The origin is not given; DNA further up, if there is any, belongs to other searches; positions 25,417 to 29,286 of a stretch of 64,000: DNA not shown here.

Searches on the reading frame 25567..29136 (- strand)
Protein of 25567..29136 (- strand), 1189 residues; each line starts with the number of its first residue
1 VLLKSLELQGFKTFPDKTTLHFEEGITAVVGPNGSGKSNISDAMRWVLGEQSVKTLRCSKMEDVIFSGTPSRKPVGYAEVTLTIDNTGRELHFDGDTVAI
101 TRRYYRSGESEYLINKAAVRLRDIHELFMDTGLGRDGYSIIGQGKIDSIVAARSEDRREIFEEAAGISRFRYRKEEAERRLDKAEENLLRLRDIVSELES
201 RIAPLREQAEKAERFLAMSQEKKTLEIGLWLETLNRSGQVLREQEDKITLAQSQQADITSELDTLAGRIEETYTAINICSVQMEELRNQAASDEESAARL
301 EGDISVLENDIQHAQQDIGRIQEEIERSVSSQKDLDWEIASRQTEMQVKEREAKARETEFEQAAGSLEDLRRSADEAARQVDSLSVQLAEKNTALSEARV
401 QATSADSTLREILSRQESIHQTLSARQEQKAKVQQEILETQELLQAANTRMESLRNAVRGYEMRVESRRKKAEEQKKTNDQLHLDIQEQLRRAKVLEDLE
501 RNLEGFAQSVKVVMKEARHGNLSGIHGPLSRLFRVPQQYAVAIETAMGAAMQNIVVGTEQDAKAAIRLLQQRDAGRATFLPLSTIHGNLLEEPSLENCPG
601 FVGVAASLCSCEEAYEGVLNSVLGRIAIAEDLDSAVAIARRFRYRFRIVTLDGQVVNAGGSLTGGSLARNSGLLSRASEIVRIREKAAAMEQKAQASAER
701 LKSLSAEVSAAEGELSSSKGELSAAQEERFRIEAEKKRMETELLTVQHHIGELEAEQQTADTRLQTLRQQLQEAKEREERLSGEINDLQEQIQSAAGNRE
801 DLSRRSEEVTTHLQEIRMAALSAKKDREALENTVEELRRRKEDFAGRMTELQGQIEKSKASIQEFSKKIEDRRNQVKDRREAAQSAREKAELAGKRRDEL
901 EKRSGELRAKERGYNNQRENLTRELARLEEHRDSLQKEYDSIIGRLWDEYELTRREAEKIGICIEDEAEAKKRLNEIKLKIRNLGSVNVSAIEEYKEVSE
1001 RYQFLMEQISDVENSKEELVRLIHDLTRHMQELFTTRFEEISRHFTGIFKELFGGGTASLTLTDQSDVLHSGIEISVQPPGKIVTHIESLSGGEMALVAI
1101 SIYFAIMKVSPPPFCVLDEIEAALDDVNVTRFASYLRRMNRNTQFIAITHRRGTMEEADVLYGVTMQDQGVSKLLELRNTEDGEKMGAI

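Call 83: search_protein_families(library=pfam, proteins=[window:25567-29136:-], max_evalue=1e-8)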
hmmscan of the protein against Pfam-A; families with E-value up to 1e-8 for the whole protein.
window:25567-29136:- (1189 aa): 2 families
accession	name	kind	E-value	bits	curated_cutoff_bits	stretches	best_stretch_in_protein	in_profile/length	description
PF02463.25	SMC_N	-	1e-70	238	40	1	3-1173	2-220/220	RecF/RecN/SMC N terminal domain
PF06470.18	SMC_hinge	-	2.9e-31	108.7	22.5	1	523-639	2-116/116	SMC proteins Flexible Hinge Domain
